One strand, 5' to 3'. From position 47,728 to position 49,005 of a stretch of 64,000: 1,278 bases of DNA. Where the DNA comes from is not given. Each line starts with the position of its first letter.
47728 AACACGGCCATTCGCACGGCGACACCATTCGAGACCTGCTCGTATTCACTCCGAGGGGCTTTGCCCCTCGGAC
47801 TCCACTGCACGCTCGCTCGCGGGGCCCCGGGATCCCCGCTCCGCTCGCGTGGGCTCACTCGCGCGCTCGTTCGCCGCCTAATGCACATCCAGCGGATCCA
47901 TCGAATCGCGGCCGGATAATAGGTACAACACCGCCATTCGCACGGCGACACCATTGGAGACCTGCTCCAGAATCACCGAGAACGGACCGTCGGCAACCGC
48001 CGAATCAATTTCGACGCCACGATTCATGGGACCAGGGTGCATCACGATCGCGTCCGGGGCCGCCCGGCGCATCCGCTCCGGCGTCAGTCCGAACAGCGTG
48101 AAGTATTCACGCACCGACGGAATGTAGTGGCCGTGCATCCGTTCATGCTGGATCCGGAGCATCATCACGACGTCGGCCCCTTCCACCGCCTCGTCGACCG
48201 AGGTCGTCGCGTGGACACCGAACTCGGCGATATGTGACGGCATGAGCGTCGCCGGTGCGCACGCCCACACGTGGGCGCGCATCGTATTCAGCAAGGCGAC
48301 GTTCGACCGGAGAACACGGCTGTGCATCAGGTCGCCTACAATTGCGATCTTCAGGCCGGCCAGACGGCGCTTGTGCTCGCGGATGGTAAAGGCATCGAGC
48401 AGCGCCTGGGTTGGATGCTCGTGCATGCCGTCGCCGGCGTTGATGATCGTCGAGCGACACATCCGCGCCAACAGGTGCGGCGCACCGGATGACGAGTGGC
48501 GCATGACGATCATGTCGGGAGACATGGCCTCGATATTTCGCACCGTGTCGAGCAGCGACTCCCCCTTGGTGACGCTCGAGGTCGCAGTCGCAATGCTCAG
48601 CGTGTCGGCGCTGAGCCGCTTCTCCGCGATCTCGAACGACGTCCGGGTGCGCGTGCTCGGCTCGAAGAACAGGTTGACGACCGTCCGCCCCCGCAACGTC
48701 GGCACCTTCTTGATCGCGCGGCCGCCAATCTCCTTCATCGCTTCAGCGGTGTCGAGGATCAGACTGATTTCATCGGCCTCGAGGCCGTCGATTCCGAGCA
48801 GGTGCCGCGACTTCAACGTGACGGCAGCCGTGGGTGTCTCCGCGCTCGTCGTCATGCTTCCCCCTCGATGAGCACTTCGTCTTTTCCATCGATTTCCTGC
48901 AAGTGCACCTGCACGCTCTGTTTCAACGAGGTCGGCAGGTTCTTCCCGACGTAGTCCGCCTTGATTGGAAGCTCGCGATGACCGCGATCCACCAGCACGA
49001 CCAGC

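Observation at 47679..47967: Duplicated pyrB 3' end with seven differences, all synonymous, flanking a REP-like element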

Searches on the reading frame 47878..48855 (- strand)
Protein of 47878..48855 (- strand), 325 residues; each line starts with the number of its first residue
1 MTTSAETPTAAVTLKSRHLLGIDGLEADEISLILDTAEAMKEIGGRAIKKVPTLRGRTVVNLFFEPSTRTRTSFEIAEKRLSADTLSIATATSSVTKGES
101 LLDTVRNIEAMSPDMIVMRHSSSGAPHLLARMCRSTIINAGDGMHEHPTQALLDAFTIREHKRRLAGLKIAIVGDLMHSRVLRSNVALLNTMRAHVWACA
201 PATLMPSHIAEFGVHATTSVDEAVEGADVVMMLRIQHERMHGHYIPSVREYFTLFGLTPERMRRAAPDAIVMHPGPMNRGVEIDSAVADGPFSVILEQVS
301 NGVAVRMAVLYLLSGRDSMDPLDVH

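Call 11: find_related_loci(query=window:47878-48855:-, collection=genome_contigs, flank=4000)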
Query window:47878-48855:- (325 aa) in genome_contigs; peptide patterns used: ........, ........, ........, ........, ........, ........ (x = any residue, [..] = any of these).
600 stretches matched a pattern (row limit reached: there are more); 598 encode a relative of the query (tblastn E <= 1e-3); the best 80 are kept; 80 distinct loci.
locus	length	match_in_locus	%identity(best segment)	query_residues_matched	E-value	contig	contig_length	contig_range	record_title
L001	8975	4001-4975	90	1-325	0e+0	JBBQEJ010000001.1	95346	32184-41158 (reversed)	MAG: Vicinamibacterales bacterium isolate Co_metawrap_1112 Cmw_1112_k141_8804652_length_95346_cov_12.0000, whole genome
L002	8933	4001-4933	85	10-320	3e-174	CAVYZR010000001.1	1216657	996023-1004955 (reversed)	MAG: uncultured Acidobacteriota bacterium isolate MFD02242.bin.1.228 genome assembly, contig: contig_1063, whole genome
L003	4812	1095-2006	77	14-317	3e-160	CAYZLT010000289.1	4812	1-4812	MAG TPA_asm: uncultured Solibacteraceae bacterium isolate SRP128246_co1_360 genome assembly, contig: NODE_50290_length_4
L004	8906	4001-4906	75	14-315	2e-155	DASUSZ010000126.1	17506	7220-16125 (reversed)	MAG TPA_asm: Vicinamibacterales bacterium isolate SMAG_U1749 k141_1856272, whole genome shotgun sequence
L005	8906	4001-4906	75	14-315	5e-153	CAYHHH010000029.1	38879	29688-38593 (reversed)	MAG TPA_asm: uncultured Bifidobacteriaceae bacterium isolate ERP119702_co1_17 genome assembly, contig: NODE_889_length_3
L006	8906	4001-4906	75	14-315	2e-152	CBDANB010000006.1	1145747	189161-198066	MAG: Vicinamibacterales bacterium isolate e7e54c47-8cb3-4bb4-a26e-21fc1c968279 genome assembly, contig: contig_6, whole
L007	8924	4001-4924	74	14-321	5e-152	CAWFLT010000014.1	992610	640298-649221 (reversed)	MAG: uncultured Acidobacteriota bacterium isolate MFD06229.bin.2.51 genome assembly, contig: contig_4154, whole genome s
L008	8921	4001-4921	74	16-322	6e-152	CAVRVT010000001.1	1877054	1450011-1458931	MAG: uncultured Acidobacteriota bacterium isolate MFD02199.bin.1.6 genome assembly, contig: contig_1910, whole genome sh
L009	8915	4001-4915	74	16-320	5e-151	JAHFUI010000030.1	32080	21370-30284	MAG: Acidobacteria bacterium isolate nzgw76 NODE_998_length_32081_cov_8.719524, whole genome shotgun sequence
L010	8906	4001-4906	73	14-315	5e-150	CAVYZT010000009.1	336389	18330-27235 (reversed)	MAG: uncultured Acidobacteriota bacterium isolate MFD02242.bin.1.229 genome assembly, contig: contig_28931, whole genome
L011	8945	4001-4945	73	1-315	2e-149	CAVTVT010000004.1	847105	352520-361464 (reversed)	MAG: Vicinamibacterales bacterium isolate MFD04944.bin.2.207 genome assembly, contig: contig_24907, whole genome shotgun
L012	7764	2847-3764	72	10-315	2e-148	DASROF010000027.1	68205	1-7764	MAG TPA_asm: Vicinamibacterales bacterium isolate SMAG_U10261 k141_725912, whole genome shotgun sequence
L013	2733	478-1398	72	6-315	5e-156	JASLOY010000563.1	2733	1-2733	MAG: Vicinamibacterales bacterium isolate Arabian11_MAG_46 NODE_563_length_2733_cov_3.212349, whole genome shotgun seque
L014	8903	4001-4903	74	14-314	2e-145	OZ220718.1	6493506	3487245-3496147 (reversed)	MAG: Vicinamibacterales bacterium isolate 0ce2d42f-2bf0-44bc-a671-070680eb922c genome assembly, chromosome: 1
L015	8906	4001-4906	75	14-315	5e-145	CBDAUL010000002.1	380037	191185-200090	MAG: Vicinamibacterales bacterium isolate 3187d3cd-29f7-40f2-88d1-47a6769d9de4 genome assembly, contig: contig_2, whole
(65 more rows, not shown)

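Call 15: find_encoding_contigs(protein=window:47878-48855:-, flank=6000, max_places=10)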
Protein window:47878-48855:- (325 aa): no gene with exactly this product is on record in the collection.

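Call 16: find_homologous_proteins(query=window:47878-48855:-, max_evalue=1e-100)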
Query window:47878-48855:- (325 aa): 7821 proteins with E <= 1e-100 among 8000 candidates; the best 120 are listed.
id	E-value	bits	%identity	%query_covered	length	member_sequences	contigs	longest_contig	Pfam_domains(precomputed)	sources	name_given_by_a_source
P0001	4.2e-203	691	99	100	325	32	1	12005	PF00185.31,PF02729.27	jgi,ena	jgi:aspartate carbamoyltransferase catalytic subunit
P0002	2.6e-202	689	98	100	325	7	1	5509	PF00185.31,PF02729.27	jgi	jgi:aspartate carbamoyltransferase catalytic subunit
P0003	1.7e-200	683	98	100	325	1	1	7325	PF00185.31,PF02729.27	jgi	jgi:aspartate carbamoyltransferase catalytic subunit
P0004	1.7e-200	683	97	100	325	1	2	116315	PF00185.31,PF02729.27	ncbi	-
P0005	3.5e-200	682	97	100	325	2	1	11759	PF00185.31,PF02729.27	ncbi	-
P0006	6.5e-200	681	97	100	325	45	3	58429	PF00185.31,PF02729.27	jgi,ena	-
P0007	1.8e-199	679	96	100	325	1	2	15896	PF00185.31,PF02729.27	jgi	jgi:aspartate carbamoyltransferase catalytic subunit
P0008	4.3e-199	678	96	100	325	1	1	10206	PF00185.31,PF02729.27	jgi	-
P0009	7.6e-199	677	96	100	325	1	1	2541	PF00185.31,PF02729.27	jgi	jgi:aspartate carbamoyltransferase catalytic subunit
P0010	8.4e-199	677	96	100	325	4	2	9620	PF00185.31,PF02729.27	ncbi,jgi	jgi:aspartate carbamoyltransferase catalytic subunit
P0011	1.9e-198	676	95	100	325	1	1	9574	PF00185.31,PF02729.27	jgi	-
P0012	9.5e-198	674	95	100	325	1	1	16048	PF00185.31,PF02729.27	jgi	jgi:aspartate carbamoyltransferase catalytic subunit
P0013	1.9e-197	673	95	100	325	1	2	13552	PF00185.31,PF02729.27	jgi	jgi:aspartate carbamoyltransferase catalytic subunit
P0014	3.6e-197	672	95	100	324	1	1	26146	PF00185.31,PF02729.27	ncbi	ncbi:MAG: aspartate carbamoyltransferase catalytic subunit [Vicinamibacterales bacterium]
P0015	4.3e-197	671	94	100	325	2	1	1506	PF00185.31,PF02729.27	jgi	-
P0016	5.9e-197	671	94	100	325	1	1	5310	PF00185.31,PF02729.27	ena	-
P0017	1.8e-196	669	94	100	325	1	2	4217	PF00185.31,PF02729.27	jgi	jgi:aspartate carbamoyltransferase catalytic subunit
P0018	2.4e-196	669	94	100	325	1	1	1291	PF00185.31,PF02729.27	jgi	jgi:aspartate carbamoyltransferase catalytic subunit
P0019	3.4e-196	668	95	100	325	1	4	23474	PF00185.31,PF02729.27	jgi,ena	-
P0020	3.8e-196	668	94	100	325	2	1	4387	PF00185.31,PF02729.27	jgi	-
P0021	5.1e-196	668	94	100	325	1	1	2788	PF00185.31,PF02729.27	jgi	-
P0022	6.8e-196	667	94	100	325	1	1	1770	PF00185.31,PF02729.27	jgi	jgi:aspartate carbamoyltransferase catalytic subunit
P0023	2.0e-195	666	95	99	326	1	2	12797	PF00185.31,PF02729.27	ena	-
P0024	3.3e-194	662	94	100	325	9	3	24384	PF00185.31,PF02729.27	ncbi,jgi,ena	jgi:aspartate carbamoyltransferase catalytic subunit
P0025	5.8e-194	661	94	100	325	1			PF00185.31,PF02729.27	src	-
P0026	3.0e-192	656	93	100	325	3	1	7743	PF00185.31,PF02729.27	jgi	jgi:aspartate carbamoyltransferase catalytic subunit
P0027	3.6e-191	652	93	100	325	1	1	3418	PF00185.31,PF02729.27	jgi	jgi:aspartate carbamoyltransferase catalytic subunit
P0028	1.6e-189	647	92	100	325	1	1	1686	PF00185.31,PF02729.27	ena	-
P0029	1.6e-189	647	92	100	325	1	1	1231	PF00185.31,PF02729.27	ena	-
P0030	2.1e-189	646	92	100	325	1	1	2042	PF00185.31,PF02729.27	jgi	jgi:aspartate carbamoyltransferase catalytic subunit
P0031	3.5e-189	645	92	100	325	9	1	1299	PF00185.31,PF02729.27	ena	-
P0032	4.1e-189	645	91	100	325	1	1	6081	PF00185.31,PF02729.27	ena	-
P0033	4.3e-189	645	92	100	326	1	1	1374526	PF00185.31,PF02729.27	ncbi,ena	-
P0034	5.1e-189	645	93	98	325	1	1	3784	PF00185.31,PF02729.27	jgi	jgi:aspartate carbamoyltransferase catalytic subunit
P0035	5.1e-188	642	92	100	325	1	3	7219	PF00185.31,PF02729.27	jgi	jgi:aspartate carbamoyltransferase catalytic subunit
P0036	6.8e-188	641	92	100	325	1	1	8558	PF00185.31,PF02729.27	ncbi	-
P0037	2.1e-187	640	92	98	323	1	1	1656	PF00185.31,PF02729.27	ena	-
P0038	2.8e-187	639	92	100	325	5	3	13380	PF00185.31,PF02729.27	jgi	-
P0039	6.8e-187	638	90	100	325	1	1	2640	PF00185.31,PF02729.27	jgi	jgi:aspartate carbamoyltransferase catalytic subunit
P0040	1.4e-186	637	91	100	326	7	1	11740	PF00185.31,PF02729.27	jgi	-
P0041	1.6e-186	637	90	100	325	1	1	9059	PF00185.31,PF02729.27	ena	-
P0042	1.6e-186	637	91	100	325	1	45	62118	PF00185.31,PF02729.27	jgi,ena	jgi:aspartate carbamoyltransferase catalytic subunit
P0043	1.7e-186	637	90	100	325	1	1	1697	PF00185.31,PF02729.27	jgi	jgi:aspartate carbamoyltransferase catalytic subunit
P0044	1.9e-186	636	91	100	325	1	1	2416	PF00185.31,PF02729.27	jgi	jgi:aspartate carbamoyltransferase catalytic subunit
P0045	4.6e-186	635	90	100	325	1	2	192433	PF00185.31,PF02729.27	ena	-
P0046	8.4e-186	634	90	100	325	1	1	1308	PF00185.31,PF02729.27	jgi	jgi:aspartate carbamoyltransferase catalytic subunit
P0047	9.3e-186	634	90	100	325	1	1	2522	PF00185.31,PF02729.27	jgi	-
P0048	2.0e-185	633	93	100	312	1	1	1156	PF00185.31,PF02729.27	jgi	jgi:aspartate carbamoyltransferase catalytic subunit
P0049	2.2e-185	633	90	100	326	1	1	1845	PF00185.31,PF02729.27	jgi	-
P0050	2.7e-185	633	89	100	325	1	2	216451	PF00185.31,PF02729.27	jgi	jgi:aspartate carbamoyltransferase catalytic subunit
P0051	2.9e-185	633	90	100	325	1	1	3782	PF00185.31,PF02729.27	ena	-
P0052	3.5e-185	632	90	100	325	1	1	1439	PF00185.31,PF02729.27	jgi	jgi:aspartate carbamoyltransferase catalytic subunit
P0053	3.6e-185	632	90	100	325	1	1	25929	PF00185.31,PF02729.27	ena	-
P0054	4.8e-185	632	90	100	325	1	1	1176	PF00185.31,PF02729.27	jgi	jgi:aspartate carbamoyltransferase catalytic subunit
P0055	5.4e-185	632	90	100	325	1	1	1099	PF00185.31,PF02729.27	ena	-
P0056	5.6e-185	632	89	100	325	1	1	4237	PF00185.31,PF02729.27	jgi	-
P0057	6.1e-185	632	90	100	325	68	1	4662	PF00185.31,PF02729.27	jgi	jgi:aspartate carbamoyltransferase catalytic subunit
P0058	7.2e-185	631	90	100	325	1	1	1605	PF00185.31,PF02729.27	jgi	jgi:aspartate carbamoyltransferase catalytic subunit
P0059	9.6e-185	631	90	100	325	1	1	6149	PF00185.31,PF02729.27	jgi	jgi:aspartate carbamoyltransferase catalytic subunit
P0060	1.0e-184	631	90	100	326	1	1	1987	PF00185.31,PF02729.27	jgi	-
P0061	1.1e-184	631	91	100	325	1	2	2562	PF00185.31,PF02729.27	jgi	jgi:aspartate carbamoyltransferase catalytic subunit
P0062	1.3e-184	630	90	100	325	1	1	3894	PF00185.31,PF02729.27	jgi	jgi:aspartate carbamoyltransferase catalytic subunit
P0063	2.0e-184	630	90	99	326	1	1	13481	PF00185.31,PF02729.27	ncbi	-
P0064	2.0e-184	630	89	99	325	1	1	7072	PF00185.31,PF02729.27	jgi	jgi:aspartate carbamoyltransferase catalytic subunit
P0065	2.0e-184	630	89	99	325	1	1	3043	PF00185.31,PF02729.27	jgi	jgi:aspartate carbamoyltransferase catalytic subunit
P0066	4.9e-184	629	90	100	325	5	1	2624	PF00185.31,PF02729.27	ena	-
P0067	8.6e-184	628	90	100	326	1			PF00185.31,PF02729.27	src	-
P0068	1.0e-183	628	89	100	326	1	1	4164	PF00185.31,PF02729.27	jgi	-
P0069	1.2e-183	627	89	99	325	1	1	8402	PF00185.31,PF02729.27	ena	-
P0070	1.3e-183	627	89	100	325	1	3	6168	PF00185.31,PF02729.27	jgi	jgi:aspartate carbamoyltransferase catalytic subunit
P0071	1.3e-183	627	90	100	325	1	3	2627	PF00185.31,PF02729.27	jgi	jgi:aspartate carbamoyltransferase catalytic subunit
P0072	2.2e-183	626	89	100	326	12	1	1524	PF00185.31,PF02729.27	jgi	jgi:aspartate carbamoyltransferase catalytic subunit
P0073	2.2e-183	626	89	99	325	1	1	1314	PF00185.31,PF02729.27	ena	-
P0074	5.2e-183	625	89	100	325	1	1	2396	PF00185.31,PF02729.27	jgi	jgi:aspartate carbamoyltransferase catalytic subunit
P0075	5.6e-183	625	89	99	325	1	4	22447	PF00185.31,PF02729.27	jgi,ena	jgi:aspartate carbamoyltransferase catalytic subunit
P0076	8.0e-183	625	89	99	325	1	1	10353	PF00185.31,PF02729.27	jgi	jgi:aspartate carbamoyltransferase catalytic subunit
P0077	9.5e-183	624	88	100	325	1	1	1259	PF00185.31,PF02729.27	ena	-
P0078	9.8e-183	624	88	100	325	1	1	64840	PF00185.31,PF02729.27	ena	-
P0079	1.0e-182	624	89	100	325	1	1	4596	PF00185.31,PF02729.27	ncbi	-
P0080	1.0e-182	624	88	99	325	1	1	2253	PF00185.31,PF02729.27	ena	-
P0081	1.1e-182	624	90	99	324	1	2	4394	PF00185.31,PF02729.27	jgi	jgi:aspartate carbamoyltransferase catalytic subunit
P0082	1.2e-182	624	89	100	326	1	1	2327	PF00185.31,PF02729.27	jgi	jgi:aspartate carbamoyltransferase catalytic subunit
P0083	1.4e-182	624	89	100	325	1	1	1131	PF00185.31,PF02729.27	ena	-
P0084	1.6e-182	624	89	99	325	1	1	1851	PF00185.31,PF02729.27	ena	-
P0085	2.4e-182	623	89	99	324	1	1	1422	PF00185.31,PF02729.27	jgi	-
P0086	4.1e-182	622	89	99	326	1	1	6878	PF00185.31,PF02729.27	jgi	jgi:aspartate carbamoyltransferase catalytic subunit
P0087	6.2e-182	622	89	99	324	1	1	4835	PF00185.31,PF02729.27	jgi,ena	-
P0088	6.6e-182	622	89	100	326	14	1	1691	PF00185.31,PF02729.27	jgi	jgi:aspartate carbamoyltransferase catalytic subunit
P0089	7.9e-182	621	88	100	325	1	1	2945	PF00185.31,PF02729.27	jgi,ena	-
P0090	1.4e-181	621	89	100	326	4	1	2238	PF00185.31,PF02729.27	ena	-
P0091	1.5e-181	620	89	99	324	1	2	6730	PF00185.31,PF02729.27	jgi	jgi:aspartate carbamoyltransferase catalytic subunit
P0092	1.7e-181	620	89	100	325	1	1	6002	PF00185.31,PF02729.27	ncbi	-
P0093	2.2e-181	620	89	99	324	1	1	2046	PF00185.31,PF02729.27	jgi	-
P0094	3.5e-181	619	89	99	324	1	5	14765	PF00185.31,PF02729.27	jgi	jgi:aspartate carbamoyltransferase catalytic subunit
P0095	5.6e-181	619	89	99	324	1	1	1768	PF00185.31,PF02729.27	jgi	-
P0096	6.9e-181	618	89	99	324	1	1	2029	PF00185.31,PF02729.27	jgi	jgi:aspartate carbamoyltransferase catalytic subunit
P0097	7.2e-181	618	88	100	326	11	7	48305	PF00185.31,PF02729.27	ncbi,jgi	jgi:aspartate carbamoyltransferase catalytic subunit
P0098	7.3e-181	618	91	96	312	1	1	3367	PF00185.31,PF02729.27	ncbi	-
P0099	7.5e-181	618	89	98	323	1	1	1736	PF00185.31,PF02729.27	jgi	jgi:aspartate carbamoyltransferase catalytic subunit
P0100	7.9e-181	618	91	96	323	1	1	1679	PF00185.31,PF02729.27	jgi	jgi:aspartate carbamoyltransferase catalytic subunit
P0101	1.0e-180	618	88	100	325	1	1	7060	PF00185.31,PF02729.27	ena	-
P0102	1.1e-180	618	90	99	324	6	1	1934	PF00185.31,PF02729.27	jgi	jgi:aspartate carbamoyltransferase catalytic subunit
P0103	1.2e-180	617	89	100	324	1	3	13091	PF00185.31,PF02729.27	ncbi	-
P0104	1.2e-180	617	89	99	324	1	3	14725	PF00185.31,PF02729.27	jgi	jgi:aspartate carbamoyltransferase catalytic subunit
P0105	2.6e-180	616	91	96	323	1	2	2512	PF00185.31,PF02729.27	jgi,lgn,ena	jgi:aspartate carbamoyltransferase catalytic subunit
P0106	2.9e-180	616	89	99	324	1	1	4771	PF00185.31,PF02729.27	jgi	jgi:aspartate carbamoyltransferase catalytic subunit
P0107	3.1e-180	616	89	99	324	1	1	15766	PF00185.31,PF02729.27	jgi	jgi:aspartate carbamoyltransferase catalytic subunit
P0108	3.7e-180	616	91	96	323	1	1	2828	PF00185.31,PF02729.27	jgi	jgi:aspartate carbamoyltransferase catalytic subunit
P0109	7.1e-180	615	89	99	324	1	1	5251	PF00185.31,PF02729.27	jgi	jgi:aspartate carbamoyltransferase catalytic subunit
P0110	7.6e-180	615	88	100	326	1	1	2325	PF00185.31,PF02729.27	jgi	jgi:aspartate carbamoyltransferase catalytic subunit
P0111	7.8e-180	615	89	99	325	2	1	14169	PF00185.31,PF02729.27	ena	-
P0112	8.9e-180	615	90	96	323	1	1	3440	PF00185.31,PF02729.27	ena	-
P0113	1.0e-179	614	90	96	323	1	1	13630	PF00185.31,PF02729.27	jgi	jgi:aspartate carbamoyltransferase catalytic subunit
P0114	1.7e-179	614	88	99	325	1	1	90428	PF00185.31,PF02729.27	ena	-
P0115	1.9e-179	614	90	96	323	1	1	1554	PF00185.31,PF02729.27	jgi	jgi:aspartate carbamoyltransferase catalytic subunit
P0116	2.5e-179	613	90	96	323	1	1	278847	PF00185.31,PF02729.27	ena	-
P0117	2.5e-179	613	89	99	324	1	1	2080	PF00185.31,PF02729.27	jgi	jgi:aspartate carbamoyltransferase catalytic subunit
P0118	2.5e-179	613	89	99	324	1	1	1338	PF00185.31,PF02729.27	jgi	jgi:aspartate carbamoyltransferase catalytic subunit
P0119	3.5e-179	613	90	96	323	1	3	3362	PF00185.31,PF02729.27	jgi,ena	jgi:aspartate carbamoyltransferase catalytic subunit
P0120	3.8e-179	613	88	99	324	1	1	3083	PF00185.31,PF02729.27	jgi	jgi:aspartate carbamoyltransferase catalytic subunit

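Call 18: find_encoding_contigs(protein=P0001, flank=3000, max_places=10)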
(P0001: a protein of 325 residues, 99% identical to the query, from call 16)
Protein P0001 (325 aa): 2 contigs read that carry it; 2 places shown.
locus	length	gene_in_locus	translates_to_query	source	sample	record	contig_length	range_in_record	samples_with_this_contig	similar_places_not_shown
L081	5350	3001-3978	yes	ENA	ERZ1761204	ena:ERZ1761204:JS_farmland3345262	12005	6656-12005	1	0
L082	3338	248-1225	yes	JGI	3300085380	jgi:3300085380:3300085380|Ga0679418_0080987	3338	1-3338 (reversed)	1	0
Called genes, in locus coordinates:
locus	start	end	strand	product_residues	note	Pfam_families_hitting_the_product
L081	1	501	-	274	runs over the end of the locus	PF00175:NAD_binding_1, PF10418:DHODB_Fe-S_bind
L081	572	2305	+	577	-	PF01663:Phosphodiest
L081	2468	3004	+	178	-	PF00156:Pribosyltran, PF14681:UPRTase (weak)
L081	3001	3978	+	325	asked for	PF02729:OTCace_N, PF00185:OTCace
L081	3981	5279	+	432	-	PF01979:Amidohydro_1, PF12890:DHOase, PF07969:Amidohydro_3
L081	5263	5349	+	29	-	?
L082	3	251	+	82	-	?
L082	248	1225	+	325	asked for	PF02729:OTCace_N, PF00185:OTCace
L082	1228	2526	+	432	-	PF01979:Amidohydro_1, PF12890:DHOase, PF07969:Amidohydro_3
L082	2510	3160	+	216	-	PF00156:Pribosyltran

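Call 19: find_encoding_contigs(protein=P0004, flank=3000, max_places=10)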
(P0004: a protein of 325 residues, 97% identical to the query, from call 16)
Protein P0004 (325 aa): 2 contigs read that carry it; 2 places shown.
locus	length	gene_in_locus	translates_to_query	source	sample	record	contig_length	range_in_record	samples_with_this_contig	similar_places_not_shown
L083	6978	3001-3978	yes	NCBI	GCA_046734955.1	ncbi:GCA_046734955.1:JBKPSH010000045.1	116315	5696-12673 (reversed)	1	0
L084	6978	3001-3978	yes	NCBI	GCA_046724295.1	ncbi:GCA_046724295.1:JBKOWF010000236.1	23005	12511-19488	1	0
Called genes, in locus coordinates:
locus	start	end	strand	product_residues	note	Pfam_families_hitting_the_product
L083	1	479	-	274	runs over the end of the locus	PF00175:NAD_binding_1, PF10418:DHODB_Fe-S_bind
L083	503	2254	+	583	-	PF01663:Phosphodiest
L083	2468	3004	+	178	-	PF00156:Pribosyltran, PF14681:UPRTase (faint)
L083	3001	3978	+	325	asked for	PF02729:OTCace_N, PF00185:OTCace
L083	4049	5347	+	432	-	PF01979:Amidohydro_1, PF12890:DHOase, PF07969:Amidohydro_3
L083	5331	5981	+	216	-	PF00156:Pribosyltran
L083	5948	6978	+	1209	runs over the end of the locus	PF03160:Calx-beta, PF07705:CARDB, PF16116:DUF4832 (faint), PF10633:NPCBM_assoc (faint), PF07705:CARDB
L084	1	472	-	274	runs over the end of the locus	PF00175:NAD_binding_1, PF10418:DHODB_Fe-S_bind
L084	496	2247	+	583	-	PF01663:Phosphodiest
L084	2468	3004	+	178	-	PF00156:Pribosyltran, PF14681:UPRTase (faint)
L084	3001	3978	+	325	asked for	PF02729:OTCace_N, PF00185:OTCace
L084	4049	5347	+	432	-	PF01979:Amidohydro_1, PF12890:DHOase, PF07969:Amidohydro_3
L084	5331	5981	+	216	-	PF00156:Pribosyltran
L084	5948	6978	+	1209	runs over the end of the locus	PF03160:Calx-beta, PF07705:CARDB, PF16116:DUF4832 (faint), PF10633:NPCBM_assoc (faint), PF07705:CARDB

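Call 20: find_encoding_contigs(protein=P0006, flank=3000, max_places=10)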
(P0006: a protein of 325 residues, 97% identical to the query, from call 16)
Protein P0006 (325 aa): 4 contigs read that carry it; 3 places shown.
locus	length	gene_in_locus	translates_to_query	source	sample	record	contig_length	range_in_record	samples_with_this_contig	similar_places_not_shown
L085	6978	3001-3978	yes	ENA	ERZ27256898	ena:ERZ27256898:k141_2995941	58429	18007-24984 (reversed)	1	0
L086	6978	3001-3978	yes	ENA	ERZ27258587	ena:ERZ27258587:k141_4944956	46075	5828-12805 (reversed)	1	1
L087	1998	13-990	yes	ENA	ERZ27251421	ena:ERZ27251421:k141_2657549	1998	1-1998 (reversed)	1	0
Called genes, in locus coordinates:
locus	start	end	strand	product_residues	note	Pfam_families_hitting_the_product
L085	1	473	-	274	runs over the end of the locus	PF00175:NAD_binding_1, PF10418:DHODB_Fe-S_bind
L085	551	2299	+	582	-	PF01663:Phosphodiest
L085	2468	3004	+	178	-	PF00156:Pribosyltran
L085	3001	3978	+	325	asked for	PF02729:OTCace_N, PF00185:OTCace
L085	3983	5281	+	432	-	PF01979:Amidohydro_1, PF12890:DHOase, PF07969:Amidohydro_3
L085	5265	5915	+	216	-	PF00156:Pribosyltran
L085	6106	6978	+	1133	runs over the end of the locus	PF10633:NPCBM_assoc (faint), PF03160:Calx-beta (weak), PF07705:CARDB, PF16116:DUF4832 (faint), PF07705:CARDB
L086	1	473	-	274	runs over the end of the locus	PF00175:NAD_binding_1, PF10418:DHODB_Fe-S_bind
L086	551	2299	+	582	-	PF01663:Phosphodiest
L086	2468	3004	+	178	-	PF00156:Pribosyltran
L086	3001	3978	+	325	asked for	PF02729:OTCace_N, PF00185:OTCace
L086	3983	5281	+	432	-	PF01979:Amidohydro_1, PF12890:DHOase, PF07969:Amidohydro_3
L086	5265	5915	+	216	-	PF00156:Pribosyltran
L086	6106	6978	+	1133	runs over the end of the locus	PF10633:NPCBM_assoc (faint), PF03160:Calx-beta (weak), PF07705:CARDB, PF16116:DUF4832 (faint), PF01835:MG2 (faint), PF07705:CARDB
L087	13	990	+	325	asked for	PF02729:OTCace_N, PF00185:OTCace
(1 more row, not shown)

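Call 30: find_encoding_contigs(protein=P0002, flank=3000, max_places=10)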
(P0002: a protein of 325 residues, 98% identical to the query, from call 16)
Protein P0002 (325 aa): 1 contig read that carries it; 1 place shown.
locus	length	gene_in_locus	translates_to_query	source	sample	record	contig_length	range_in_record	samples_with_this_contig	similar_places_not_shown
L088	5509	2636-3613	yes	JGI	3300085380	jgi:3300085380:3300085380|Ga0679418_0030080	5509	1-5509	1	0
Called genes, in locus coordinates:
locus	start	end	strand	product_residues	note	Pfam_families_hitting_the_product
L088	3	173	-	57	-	?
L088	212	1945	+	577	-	PF01663:Phosphodiest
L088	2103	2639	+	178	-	PF00156:Pribosyltran, PF14681:UPRTase (weak)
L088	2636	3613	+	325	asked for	PF02729:OTCace_N, PF00185:OTCace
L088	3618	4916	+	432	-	PF01979:Amidohydro_1, PF12890:DHOase, PF07969:Amidohydro_3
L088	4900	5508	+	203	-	?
